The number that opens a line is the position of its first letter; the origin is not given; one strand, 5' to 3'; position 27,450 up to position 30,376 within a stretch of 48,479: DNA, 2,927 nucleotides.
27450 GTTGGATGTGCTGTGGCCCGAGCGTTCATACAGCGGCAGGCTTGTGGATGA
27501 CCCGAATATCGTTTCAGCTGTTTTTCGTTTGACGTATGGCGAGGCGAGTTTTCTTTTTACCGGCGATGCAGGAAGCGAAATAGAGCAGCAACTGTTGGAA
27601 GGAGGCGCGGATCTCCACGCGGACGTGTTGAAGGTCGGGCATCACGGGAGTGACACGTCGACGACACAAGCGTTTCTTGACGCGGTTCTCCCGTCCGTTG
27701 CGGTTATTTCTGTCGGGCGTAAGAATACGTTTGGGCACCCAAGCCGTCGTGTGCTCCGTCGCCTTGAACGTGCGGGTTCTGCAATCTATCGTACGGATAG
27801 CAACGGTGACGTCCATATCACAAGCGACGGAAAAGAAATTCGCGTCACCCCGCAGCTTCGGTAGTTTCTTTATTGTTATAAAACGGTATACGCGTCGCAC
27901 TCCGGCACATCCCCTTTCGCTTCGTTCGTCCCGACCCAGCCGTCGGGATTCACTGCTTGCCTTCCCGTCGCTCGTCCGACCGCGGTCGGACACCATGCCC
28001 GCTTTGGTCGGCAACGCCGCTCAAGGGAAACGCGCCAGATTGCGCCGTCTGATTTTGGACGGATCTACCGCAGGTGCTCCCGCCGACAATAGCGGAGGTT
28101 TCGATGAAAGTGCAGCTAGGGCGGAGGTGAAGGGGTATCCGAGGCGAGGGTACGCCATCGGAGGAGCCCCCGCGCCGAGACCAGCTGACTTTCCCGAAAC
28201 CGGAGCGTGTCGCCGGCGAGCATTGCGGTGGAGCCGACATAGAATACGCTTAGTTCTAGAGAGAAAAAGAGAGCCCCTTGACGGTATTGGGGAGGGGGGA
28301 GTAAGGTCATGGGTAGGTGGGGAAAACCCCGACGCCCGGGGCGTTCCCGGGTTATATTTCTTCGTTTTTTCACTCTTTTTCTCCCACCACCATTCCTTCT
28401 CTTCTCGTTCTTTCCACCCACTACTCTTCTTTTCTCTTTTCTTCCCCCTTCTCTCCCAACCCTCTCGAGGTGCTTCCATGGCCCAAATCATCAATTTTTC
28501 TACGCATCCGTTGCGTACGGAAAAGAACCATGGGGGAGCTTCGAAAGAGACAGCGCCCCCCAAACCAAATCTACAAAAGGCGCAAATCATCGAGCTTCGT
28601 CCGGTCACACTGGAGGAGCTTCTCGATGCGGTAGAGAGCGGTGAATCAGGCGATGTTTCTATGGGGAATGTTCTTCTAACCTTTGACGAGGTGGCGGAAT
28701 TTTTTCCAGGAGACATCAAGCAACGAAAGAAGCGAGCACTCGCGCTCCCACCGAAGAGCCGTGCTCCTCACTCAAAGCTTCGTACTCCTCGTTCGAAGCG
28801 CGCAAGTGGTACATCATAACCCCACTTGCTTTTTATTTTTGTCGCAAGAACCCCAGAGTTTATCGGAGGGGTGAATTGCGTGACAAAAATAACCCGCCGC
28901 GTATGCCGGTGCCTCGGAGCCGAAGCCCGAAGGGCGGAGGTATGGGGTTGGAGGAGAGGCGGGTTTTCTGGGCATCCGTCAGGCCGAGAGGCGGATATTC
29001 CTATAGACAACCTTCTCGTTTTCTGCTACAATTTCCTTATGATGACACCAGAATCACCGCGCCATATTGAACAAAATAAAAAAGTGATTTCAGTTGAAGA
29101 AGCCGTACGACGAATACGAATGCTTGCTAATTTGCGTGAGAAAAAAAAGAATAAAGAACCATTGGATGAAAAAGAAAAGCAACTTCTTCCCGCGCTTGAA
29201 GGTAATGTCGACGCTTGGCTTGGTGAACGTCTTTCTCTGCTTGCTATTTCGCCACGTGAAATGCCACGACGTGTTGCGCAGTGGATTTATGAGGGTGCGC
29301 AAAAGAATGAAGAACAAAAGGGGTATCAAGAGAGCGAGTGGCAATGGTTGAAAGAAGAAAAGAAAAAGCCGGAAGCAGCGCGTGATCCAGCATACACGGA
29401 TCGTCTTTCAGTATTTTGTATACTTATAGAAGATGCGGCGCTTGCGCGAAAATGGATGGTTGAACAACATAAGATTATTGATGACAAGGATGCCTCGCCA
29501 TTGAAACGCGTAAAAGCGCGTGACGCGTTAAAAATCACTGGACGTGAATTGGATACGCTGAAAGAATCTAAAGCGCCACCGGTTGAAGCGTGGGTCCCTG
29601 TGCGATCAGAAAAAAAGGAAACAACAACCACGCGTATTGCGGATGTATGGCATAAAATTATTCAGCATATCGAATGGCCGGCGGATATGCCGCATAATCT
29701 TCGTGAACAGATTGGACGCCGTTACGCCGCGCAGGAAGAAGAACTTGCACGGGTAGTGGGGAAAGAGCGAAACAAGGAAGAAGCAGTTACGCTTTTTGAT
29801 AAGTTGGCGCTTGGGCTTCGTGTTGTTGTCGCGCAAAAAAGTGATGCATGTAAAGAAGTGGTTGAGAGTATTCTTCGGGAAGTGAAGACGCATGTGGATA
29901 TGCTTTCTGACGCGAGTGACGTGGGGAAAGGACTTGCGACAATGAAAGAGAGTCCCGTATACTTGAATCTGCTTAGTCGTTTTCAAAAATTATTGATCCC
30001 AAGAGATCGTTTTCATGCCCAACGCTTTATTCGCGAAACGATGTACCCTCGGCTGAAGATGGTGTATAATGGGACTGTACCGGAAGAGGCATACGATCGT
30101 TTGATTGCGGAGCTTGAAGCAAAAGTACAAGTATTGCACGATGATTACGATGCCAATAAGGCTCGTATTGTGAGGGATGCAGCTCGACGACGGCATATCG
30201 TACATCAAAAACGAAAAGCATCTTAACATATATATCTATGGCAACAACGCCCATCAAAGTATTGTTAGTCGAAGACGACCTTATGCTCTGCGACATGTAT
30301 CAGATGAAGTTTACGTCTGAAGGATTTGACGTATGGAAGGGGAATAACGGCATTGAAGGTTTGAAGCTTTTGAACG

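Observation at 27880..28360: Unclassified GC-rich, highly structured ~330-nt element (copy A) in a 1.2-kb non-coding gap after comEC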

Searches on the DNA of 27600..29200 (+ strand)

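Call 6: search_rna_families(source=window, start=27600, end=29200, threshold=evalue, max_evalue=10, show_alignments=3)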
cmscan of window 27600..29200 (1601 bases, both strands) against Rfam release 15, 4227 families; matches with E-value up to 10: 5.
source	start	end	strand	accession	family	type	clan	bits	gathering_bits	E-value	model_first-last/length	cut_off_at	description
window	28260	28501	+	RF02400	Hsp83_3_UTR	Cis-reg;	-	19.3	90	0.0051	191-412/470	no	Heat shock protein 83 3' UTR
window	28942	29019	+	RF02018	mir-1207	Gene; miRNA;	-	18.3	90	3.2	1-87/87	no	mir-1207 microRNA precursor family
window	27657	27720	+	RF01533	TB10Cs4H3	Gene; snRNA; snoRNA; HACA-box;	-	17.1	45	3.4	1-67/67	no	Trypanosomatid snoRNA TB10Cs4H3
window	28864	28918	+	RF02806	PyrR208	Gene; snRNA; snoRNA; HACA-box;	-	15.6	64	4.4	1-60/60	no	Pyrobaculum sRNA 208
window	28280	28456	-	RF01911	MIR2118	Gene; miRNA;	-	15.3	85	7.9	1-170/170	no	MIR2118 microRNA precursor family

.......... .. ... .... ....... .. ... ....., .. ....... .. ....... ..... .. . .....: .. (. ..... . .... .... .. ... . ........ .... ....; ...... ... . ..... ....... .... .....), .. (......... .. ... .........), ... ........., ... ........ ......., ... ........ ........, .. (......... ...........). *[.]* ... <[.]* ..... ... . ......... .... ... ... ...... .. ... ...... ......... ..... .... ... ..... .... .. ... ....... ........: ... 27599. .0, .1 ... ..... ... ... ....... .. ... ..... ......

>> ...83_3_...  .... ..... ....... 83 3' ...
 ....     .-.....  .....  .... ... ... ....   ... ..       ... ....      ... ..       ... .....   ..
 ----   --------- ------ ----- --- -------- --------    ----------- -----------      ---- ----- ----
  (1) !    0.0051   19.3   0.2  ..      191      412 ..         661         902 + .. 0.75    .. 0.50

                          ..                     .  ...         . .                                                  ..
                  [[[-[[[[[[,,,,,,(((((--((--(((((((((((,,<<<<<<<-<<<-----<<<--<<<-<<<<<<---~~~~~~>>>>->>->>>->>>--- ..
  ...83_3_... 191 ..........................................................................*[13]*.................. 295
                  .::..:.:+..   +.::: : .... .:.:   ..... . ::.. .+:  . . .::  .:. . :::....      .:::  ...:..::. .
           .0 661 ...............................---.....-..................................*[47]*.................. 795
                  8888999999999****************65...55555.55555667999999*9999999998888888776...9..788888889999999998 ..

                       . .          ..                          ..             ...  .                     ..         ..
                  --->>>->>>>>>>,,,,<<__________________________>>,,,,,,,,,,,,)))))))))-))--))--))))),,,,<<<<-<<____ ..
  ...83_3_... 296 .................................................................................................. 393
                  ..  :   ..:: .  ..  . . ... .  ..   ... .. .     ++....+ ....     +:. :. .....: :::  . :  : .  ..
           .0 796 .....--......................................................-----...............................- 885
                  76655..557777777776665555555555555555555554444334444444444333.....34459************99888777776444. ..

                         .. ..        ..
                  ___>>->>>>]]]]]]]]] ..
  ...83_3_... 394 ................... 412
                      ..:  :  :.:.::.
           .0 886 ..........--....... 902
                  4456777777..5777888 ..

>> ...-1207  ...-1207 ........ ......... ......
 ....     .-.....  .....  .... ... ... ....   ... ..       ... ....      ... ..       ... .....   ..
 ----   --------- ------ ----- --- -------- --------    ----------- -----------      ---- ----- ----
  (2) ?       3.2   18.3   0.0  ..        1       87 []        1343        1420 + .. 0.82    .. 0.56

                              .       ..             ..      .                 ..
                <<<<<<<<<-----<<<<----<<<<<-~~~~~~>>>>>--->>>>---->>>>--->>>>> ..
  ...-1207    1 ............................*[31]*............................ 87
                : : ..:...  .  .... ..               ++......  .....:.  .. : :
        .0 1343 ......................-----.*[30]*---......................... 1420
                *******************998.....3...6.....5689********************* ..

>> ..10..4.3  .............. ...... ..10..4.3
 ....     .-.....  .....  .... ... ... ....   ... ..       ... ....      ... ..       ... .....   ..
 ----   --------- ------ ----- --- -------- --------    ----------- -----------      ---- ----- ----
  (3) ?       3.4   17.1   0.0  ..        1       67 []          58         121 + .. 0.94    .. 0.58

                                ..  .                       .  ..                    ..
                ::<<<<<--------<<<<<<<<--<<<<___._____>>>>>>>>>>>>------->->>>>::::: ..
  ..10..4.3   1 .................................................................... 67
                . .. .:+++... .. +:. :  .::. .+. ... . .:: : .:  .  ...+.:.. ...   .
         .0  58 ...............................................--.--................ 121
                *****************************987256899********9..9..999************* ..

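Call 69: search_dna_similar(query=window:27893-28245:+, collection=phages, mode=distant, max_evalue=0.01)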
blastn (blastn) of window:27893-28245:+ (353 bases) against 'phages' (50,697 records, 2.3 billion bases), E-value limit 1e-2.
No match.

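Call 70: search_dna_similar(query=window:27893-28245:+, collection=plasmids, mode=distant, max_evalue=0.01)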
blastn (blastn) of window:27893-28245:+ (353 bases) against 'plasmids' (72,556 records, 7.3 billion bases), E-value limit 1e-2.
No match.
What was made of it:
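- Tried and rejected: The element had no match in the phage or plasmid collections (calls 69, 70).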

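Call 82: build_rna_model(alignment_id=A5)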
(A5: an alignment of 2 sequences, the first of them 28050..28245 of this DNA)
Model R1 built from alignment A5 (2 sequences, 196 columns); structure: RNAalifold consensus.
model positions 196; base pairs 66; branch points 0; effective number of sequences 0.61; information 0.59 bits per position. Calibrated on 0.2 Mb of random sequence (short: E-values are rough).
structure used (alignment columns):
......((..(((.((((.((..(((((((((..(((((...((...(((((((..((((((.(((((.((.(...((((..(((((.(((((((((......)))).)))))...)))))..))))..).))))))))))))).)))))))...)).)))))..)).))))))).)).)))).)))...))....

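Call 83: search_with_rna_model(model_id=R1, sources=[window, L003, L004, L005, L006, L007, L008, L009], max_evalue=10)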
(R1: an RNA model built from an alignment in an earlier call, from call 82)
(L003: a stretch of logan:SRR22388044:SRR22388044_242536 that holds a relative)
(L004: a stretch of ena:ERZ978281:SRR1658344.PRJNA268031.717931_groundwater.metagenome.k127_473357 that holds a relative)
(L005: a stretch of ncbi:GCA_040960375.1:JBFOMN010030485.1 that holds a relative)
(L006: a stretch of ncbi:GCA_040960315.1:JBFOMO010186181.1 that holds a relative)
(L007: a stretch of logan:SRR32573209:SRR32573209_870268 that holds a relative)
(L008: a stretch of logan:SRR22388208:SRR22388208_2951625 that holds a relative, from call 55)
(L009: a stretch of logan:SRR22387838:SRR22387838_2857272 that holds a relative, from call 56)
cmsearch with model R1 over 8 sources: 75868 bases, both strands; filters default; matches with E-value up to 10: 7.
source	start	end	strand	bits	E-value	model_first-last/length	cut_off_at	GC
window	36066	36261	+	238.6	2e-56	1-196/196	no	0.59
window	28050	28245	+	230.8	1.6e-54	1-196/196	no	0.62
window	36067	36263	-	40.2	3.9e-08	1-196/196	no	0.59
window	28051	28246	-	36.6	3e-07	1-196/196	no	0.62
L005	3236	3274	+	9.2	1.4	1-196/196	no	0.56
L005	3041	3125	+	6.7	5.6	1-196/196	no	0.62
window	43823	43845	-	6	8.3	90-112/196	no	0.7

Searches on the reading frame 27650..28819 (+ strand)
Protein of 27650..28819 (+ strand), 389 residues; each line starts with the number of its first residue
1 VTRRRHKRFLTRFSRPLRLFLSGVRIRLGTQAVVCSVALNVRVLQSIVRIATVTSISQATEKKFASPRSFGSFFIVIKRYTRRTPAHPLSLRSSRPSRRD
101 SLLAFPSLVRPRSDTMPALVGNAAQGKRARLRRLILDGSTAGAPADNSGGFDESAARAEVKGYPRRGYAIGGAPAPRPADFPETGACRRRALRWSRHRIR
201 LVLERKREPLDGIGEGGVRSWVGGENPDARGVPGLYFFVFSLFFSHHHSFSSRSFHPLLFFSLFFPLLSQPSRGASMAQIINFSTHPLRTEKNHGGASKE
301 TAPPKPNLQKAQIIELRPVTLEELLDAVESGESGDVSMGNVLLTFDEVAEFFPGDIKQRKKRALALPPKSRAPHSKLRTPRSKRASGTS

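Call 10: search_protein_families(library=pfam, proteins=[window:27650-28819:+], max_evalue=0.01)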
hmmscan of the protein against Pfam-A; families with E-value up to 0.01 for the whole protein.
window:27650-28819:+ (389 aa): 0 families

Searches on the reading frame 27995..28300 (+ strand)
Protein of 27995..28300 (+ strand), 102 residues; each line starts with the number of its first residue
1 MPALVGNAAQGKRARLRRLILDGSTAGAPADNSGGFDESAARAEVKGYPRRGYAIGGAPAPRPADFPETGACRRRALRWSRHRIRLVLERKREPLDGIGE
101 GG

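Call 38: search_protein_representatives(protein=window:27995-28300:+)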
Query: 102 residues. Proteins with E-value up to 0.001 (for the whole library): 0; up to 1e-10: 0; up to 1e-30: 0. The best 0 are listed.
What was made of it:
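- Tried and rejected: The +1 frame of copy A found nothing among 1.84 billion representatives (call 38).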

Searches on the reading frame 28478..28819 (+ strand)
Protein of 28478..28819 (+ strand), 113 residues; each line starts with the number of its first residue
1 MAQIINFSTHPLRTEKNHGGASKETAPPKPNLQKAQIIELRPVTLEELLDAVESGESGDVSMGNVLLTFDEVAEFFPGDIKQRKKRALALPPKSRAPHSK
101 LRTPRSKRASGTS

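Call 37: search_protein_families(library=ncbifam, proteins=[window:28478-28819:+], max_evalue=0.1)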
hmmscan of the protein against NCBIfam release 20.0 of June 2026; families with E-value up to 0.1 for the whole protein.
window:28478-28819:+ (113 aa): 0 families

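Call 85: find_encoding_contigs(protein=window:28478-28819:+, flank=5000, max_places=10)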
Protein window:28478-28819:+ (113 aa): no gene with exactly this product is on record in the collection.
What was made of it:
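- Tried and rejected: An exact look-up of the 113-aa ORF was not on record (call 85).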

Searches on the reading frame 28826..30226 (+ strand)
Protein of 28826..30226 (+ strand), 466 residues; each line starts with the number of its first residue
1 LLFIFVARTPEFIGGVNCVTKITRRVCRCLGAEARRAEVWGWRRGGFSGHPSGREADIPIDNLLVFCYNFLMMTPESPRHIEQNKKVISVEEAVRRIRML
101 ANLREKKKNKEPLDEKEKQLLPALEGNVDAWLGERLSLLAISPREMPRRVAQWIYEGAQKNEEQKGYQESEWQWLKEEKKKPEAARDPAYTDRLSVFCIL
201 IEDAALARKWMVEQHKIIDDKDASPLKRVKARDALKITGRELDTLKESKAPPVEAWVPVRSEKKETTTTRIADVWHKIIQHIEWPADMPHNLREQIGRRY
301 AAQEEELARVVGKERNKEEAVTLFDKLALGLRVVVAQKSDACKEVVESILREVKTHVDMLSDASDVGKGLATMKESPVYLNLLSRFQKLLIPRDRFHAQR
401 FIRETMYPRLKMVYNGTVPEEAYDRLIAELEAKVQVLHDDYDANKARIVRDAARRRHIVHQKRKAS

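Call 10: search_protein_families(library=pfam, proteins=[window:28826-30226:+], max_evalue=0.01)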
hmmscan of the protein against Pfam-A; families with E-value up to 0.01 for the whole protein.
window:28826-30226:+ (466 aa): 0 families

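Call 37: search_protein_families(library=ncbifam, proteins=[window:29039-30226:+], max_evalue=0.1)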
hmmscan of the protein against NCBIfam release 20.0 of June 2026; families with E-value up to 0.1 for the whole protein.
window:29039-30226:+ (395 aa): 0 families

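Call 54: find_homologous_proteins(query=window:29039-30226:+, max_evalue=1e-10)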
Query window:29039-30226:+ (395 aa): 3 proteins with E <= 1e-10 among 8000 candidates.
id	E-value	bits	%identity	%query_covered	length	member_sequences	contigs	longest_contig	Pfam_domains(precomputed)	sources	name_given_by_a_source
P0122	1.5e-254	862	100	100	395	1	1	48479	-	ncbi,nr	ncbi:MAG: hypothetical protein Q7S16_00190 [bacterium]|nr:hypothetical protein [bacterium]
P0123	2.8e-161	555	67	95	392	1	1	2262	-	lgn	-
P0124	1.3e-84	302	69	44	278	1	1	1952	-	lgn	-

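Call 55: find_encoding_contigs(protein=P0123, flank=10000, max_places=3)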
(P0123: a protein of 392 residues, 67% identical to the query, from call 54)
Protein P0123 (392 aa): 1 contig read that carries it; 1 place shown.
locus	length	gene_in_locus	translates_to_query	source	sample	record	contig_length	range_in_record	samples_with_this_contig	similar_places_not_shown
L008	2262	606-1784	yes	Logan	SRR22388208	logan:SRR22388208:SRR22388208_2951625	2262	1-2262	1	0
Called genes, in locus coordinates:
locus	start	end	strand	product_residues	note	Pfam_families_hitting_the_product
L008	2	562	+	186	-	?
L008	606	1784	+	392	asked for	-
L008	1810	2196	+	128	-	PF00072:Response_reg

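Call 56: find_encoding_contigs(protein=P0124, flank=10000, max_places=3)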
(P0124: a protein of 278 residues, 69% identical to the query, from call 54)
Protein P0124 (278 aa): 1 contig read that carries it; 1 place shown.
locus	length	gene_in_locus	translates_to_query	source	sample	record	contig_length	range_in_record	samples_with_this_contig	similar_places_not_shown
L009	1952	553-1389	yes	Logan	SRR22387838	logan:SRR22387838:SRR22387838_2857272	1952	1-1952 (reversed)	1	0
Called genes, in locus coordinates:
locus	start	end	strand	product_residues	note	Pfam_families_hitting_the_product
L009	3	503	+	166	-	?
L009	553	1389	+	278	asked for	-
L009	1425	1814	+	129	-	PF00072:Response_reg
